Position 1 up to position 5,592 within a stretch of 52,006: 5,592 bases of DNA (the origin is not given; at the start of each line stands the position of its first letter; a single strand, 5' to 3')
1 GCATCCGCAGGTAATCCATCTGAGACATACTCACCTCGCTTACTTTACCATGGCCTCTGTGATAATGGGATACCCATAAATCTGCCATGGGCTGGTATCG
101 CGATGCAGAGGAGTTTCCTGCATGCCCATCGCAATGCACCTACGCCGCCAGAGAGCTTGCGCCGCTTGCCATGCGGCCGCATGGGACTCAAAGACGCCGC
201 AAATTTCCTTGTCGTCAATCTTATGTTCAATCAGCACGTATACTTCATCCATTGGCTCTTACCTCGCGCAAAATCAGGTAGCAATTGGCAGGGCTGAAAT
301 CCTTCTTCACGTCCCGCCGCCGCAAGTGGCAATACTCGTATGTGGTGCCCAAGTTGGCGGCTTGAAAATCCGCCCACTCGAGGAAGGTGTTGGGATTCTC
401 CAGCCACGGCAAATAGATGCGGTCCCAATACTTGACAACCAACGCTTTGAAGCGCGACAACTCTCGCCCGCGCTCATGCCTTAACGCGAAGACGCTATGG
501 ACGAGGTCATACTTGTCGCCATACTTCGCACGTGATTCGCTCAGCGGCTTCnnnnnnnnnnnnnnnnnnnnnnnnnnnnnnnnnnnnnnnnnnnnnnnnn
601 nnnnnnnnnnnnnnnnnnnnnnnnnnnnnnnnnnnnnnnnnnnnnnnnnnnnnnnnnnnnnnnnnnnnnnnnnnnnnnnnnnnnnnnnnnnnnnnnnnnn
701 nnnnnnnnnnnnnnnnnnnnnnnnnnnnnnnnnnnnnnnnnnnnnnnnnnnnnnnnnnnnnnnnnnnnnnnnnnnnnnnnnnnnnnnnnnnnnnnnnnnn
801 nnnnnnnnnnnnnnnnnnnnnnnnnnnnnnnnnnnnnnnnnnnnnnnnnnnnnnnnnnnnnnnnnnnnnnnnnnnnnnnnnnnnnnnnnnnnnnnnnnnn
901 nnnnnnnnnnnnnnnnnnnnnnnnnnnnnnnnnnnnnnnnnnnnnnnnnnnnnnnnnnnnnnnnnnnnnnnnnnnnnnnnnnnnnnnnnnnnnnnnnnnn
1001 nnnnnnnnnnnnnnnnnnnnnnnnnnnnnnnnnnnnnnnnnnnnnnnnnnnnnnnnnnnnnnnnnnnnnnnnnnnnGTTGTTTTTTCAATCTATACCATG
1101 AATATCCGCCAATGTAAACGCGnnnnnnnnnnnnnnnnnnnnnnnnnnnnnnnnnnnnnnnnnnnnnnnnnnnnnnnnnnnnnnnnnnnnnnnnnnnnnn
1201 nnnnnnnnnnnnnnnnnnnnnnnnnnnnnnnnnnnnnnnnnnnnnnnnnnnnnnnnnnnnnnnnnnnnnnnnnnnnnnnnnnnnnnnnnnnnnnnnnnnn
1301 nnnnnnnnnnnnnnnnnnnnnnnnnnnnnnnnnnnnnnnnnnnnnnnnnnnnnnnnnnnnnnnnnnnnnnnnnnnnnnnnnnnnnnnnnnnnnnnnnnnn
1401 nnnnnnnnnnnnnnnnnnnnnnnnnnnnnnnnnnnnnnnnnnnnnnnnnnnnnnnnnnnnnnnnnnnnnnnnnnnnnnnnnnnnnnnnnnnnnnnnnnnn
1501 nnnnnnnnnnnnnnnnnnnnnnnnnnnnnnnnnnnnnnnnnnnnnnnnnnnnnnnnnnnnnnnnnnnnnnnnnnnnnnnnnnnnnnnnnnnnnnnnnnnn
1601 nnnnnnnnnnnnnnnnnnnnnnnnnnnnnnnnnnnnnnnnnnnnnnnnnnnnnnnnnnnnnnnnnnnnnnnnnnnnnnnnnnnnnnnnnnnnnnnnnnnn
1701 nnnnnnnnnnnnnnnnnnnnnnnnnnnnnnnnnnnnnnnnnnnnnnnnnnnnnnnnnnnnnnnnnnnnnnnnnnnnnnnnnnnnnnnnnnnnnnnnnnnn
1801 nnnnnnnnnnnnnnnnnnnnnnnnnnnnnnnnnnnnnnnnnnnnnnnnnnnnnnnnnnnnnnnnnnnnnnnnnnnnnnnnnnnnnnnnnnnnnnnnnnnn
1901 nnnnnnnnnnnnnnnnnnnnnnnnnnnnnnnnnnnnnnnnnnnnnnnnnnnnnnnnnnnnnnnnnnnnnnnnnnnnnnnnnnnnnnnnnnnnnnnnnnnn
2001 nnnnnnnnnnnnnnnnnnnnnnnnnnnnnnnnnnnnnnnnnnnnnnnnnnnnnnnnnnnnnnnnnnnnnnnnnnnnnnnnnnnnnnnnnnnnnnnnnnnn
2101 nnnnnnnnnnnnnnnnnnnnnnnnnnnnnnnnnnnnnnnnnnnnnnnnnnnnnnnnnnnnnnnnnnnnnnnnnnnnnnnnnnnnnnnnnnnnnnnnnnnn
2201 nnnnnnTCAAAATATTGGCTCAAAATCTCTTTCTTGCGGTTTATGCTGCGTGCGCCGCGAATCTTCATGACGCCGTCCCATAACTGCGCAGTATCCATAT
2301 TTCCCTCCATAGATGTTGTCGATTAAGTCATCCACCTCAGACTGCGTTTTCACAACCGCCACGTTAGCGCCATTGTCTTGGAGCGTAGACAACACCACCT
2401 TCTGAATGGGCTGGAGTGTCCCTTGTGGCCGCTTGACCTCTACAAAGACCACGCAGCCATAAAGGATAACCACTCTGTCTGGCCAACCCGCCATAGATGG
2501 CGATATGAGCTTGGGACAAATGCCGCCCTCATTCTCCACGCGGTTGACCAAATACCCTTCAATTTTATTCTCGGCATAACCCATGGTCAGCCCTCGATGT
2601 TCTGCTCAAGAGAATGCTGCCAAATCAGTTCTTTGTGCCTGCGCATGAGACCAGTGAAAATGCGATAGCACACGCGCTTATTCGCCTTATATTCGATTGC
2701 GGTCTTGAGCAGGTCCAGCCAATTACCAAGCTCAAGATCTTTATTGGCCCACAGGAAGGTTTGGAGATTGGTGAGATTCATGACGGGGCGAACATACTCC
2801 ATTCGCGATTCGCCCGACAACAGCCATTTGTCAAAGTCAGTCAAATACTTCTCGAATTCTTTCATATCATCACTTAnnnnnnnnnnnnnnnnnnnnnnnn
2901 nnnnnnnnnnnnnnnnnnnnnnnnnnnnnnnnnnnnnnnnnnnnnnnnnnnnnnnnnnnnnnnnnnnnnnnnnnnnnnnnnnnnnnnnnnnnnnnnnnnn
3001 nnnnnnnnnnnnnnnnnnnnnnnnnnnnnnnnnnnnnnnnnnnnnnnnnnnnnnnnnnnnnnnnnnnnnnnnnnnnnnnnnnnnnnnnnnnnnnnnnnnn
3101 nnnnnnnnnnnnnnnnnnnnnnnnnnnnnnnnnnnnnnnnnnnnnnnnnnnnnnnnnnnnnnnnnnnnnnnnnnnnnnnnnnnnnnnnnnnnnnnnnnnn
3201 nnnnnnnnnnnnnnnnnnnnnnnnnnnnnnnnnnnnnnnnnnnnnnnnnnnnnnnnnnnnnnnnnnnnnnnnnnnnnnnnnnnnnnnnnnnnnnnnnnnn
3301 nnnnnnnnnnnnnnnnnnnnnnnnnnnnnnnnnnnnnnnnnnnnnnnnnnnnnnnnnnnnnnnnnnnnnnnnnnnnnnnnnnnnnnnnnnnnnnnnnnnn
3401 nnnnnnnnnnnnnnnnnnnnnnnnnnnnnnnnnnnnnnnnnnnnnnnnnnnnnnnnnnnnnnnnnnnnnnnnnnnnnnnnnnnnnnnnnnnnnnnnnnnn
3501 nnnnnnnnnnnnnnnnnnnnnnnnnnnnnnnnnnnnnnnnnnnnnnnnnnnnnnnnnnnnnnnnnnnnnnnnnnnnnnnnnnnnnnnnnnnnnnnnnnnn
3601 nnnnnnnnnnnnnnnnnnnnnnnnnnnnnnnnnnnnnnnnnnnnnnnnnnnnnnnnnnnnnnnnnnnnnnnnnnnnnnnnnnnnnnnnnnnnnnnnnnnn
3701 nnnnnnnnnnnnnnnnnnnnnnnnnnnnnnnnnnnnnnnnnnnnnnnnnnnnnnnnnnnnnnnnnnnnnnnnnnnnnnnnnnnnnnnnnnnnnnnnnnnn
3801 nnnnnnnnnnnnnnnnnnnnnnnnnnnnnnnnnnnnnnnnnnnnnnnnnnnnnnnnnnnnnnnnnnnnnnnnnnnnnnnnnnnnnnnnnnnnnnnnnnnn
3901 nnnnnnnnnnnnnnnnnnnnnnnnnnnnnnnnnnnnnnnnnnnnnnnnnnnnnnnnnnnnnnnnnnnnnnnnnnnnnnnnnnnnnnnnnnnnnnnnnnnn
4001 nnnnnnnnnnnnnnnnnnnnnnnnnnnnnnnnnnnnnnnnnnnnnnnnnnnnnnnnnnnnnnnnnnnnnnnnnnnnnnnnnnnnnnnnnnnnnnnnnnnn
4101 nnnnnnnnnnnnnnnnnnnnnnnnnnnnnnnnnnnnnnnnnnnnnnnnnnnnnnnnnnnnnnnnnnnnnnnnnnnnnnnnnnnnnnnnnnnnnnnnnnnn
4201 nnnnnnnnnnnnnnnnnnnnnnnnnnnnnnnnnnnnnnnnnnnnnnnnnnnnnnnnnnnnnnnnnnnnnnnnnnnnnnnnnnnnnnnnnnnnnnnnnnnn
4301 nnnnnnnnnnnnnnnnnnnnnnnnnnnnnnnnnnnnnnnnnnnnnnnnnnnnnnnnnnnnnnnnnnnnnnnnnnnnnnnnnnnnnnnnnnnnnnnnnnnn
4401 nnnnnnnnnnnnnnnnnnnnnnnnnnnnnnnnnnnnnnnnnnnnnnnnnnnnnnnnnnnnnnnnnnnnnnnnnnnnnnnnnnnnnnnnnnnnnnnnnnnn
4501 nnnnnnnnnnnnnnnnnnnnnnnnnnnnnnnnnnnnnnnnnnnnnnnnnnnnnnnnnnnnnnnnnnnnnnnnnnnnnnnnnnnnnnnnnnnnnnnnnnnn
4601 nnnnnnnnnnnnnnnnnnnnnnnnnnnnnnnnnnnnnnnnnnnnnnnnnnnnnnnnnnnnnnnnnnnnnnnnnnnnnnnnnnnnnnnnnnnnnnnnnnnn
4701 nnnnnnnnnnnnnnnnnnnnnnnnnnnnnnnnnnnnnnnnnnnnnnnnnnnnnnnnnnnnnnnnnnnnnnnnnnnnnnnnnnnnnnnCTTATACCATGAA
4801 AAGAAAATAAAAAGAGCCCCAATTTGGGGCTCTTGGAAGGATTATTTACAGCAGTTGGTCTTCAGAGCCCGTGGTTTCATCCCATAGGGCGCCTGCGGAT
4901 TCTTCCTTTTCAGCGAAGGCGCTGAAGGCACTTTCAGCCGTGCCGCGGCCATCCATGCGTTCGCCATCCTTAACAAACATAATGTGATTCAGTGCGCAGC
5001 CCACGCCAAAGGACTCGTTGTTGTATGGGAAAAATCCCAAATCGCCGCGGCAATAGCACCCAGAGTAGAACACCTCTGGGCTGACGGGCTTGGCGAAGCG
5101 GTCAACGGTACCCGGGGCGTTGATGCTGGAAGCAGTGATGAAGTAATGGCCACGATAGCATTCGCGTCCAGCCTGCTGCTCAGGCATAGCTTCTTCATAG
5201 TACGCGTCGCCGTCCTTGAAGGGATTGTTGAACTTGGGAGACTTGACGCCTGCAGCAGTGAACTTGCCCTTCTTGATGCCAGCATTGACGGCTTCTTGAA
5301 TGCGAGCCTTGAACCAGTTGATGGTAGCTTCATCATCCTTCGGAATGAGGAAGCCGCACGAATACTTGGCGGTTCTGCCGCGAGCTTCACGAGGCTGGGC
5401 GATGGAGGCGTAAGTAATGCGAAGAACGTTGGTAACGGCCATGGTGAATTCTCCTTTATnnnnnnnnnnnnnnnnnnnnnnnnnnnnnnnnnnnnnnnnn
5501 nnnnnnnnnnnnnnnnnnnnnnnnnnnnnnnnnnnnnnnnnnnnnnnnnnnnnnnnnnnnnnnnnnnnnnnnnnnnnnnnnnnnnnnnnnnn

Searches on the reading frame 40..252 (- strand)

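Call 18: search_protein_families(library=phrogs, proteins=[window:40-252:-], max_evalue=0.001)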
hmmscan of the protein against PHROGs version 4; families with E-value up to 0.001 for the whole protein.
window:40-252:- (70 aa): 0 families

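Call 24: search_protein_families(library=pfam, proteins=[window:40-252:-], max_evalue=0.05)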
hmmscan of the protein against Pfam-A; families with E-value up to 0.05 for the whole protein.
window:40-252:- (70 aa): 1 family
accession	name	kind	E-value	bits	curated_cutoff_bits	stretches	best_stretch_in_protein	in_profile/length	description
PF24024.1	DUF7336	-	0.042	14.1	25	0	4-33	3-33/60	Domain of unknown function (DUF7336)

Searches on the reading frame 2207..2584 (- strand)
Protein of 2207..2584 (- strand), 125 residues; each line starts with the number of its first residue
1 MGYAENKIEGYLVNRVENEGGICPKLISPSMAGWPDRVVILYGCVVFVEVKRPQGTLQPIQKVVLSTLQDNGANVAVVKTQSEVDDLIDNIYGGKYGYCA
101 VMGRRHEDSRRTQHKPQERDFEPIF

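Call 16: search_protein_families(library=phrogs, proteins=[window:2207-2584:-], max_evalue=0.001)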
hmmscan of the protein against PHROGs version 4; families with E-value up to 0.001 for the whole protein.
window:2207-2584:- (125 aa): 3 families
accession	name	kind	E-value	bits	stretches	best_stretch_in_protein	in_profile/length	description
phrog_93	-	DNA, RNA and nucleotide metabolism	2.3e-23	83.7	1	4-100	353-449/613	endonuclease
phrog_5702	-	DNA, RNA and nucleotide metabolism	1.3e-09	38.9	1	32-90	5-65/70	Holliday junction resolvase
phrog_824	-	unknown function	4.8e-08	34.2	1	32-96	112-179/265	-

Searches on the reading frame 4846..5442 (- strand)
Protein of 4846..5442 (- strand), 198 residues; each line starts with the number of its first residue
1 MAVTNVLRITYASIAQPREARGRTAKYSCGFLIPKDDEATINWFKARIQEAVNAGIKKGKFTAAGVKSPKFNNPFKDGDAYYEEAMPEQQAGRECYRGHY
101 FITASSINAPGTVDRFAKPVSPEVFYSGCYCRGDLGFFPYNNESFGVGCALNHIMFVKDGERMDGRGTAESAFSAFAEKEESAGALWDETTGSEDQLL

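Call 16: search_protein_families(library=phrogs, proteins=[window:4846-5442:-], max_evalue=0.001)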
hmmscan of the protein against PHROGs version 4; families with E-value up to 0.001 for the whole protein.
window:4846-5442:- (198 aa): 2 families
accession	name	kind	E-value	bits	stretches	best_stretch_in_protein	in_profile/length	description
phrog_112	-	DNA, RNA and nucleotide metabolism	8.1e-37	128.3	1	3-184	23-199/265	Gp2.5-like ssDNA binding protein and ssDNA annealing protein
phrog_7011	-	DNA, RNA and nucleotide metabolism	3.3e-07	30.9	1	26-184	42-208/303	Gp2.5-like ssDNA binding protein and ssDNA annealing protein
